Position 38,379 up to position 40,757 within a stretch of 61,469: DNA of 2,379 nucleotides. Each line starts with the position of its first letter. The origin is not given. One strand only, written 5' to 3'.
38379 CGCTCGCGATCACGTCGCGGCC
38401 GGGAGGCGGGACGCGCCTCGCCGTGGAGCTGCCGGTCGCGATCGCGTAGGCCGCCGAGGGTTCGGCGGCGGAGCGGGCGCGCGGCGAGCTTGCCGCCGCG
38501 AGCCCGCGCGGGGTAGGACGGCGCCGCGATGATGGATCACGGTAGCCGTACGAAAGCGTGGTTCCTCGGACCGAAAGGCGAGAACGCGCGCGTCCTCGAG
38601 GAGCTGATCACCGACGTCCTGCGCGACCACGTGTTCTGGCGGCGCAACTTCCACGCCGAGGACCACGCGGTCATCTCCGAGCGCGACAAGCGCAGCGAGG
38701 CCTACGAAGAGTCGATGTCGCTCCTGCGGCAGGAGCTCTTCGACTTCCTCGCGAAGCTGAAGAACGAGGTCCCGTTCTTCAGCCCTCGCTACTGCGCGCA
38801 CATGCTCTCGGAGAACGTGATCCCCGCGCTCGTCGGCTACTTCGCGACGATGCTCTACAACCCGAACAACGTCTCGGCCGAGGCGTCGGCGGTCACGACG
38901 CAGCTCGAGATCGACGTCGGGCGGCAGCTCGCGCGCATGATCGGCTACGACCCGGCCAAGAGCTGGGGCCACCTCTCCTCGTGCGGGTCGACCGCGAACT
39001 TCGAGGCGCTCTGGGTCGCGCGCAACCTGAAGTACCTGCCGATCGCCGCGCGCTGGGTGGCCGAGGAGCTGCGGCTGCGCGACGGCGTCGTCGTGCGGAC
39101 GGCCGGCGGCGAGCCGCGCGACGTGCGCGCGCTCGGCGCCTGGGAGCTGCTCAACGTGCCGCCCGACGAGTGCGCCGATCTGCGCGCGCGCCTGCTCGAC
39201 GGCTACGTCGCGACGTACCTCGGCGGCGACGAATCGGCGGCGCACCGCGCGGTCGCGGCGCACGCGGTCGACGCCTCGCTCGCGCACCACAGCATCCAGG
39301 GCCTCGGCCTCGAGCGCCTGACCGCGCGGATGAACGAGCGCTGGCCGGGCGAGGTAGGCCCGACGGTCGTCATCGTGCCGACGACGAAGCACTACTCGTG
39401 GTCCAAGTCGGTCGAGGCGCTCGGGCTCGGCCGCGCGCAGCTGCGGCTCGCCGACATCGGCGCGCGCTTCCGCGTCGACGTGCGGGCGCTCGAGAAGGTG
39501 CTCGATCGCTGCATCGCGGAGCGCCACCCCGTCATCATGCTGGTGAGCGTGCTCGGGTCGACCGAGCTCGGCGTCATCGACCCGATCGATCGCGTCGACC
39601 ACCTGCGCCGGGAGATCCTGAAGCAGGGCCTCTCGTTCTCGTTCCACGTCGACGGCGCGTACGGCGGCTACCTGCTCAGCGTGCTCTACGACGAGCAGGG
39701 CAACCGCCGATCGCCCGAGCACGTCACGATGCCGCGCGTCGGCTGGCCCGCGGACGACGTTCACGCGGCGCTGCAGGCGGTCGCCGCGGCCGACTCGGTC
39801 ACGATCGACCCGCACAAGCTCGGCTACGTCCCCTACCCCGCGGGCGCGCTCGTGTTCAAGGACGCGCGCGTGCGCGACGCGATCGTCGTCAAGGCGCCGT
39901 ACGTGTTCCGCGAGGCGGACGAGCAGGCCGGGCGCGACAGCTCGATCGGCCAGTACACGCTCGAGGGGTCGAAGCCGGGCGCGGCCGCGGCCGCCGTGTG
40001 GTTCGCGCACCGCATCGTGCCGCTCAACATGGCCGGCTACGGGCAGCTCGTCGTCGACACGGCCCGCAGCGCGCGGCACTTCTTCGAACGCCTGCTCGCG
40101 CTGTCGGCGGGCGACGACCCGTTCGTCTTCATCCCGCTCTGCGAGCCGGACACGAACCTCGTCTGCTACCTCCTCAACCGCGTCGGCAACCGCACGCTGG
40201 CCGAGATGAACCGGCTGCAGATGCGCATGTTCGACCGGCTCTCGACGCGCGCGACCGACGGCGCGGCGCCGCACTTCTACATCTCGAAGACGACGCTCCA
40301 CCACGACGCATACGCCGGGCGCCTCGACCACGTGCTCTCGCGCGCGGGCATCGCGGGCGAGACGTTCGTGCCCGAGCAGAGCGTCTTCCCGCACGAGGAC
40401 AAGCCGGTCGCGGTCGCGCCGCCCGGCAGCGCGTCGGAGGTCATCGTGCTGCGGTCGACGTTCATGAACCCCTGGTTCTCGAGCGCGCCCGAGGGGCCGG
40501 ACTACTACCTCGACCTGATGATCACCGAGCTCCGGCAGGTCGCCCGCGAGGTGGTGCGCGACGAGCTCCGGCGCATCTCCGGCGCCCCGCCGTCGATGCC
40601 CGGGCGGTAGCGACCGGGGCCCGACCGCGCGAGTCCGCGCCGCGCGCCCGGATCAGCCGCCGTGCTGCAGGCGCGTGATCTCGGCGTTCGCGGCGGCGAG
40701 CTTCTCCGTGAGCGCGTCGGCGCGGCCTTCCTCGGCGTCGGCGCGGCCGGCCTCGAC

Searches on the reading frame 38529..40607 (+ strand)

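Call 57: search_protein_families(library=pfam, proteins=[window:38529-40607:+], max_evalue=0.001)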
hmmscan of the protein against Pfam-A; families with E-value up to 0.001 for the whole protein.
window:38529-40607:+ (693 aa): 2 families
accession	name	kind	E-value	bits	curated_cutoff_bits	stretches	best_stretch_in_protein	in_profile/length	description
PF00282.25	Pyridoxal_deC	-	1.8e-19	70.1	27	1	280-547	146-372/375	Pyridoxal-dependent decarboxylase conserved domain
PF21391.3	tyr_de_CO2_C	-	4.6e-12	46.5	27.2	1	524-613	13-102/141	Tyrosine decarboxylase, C-terminal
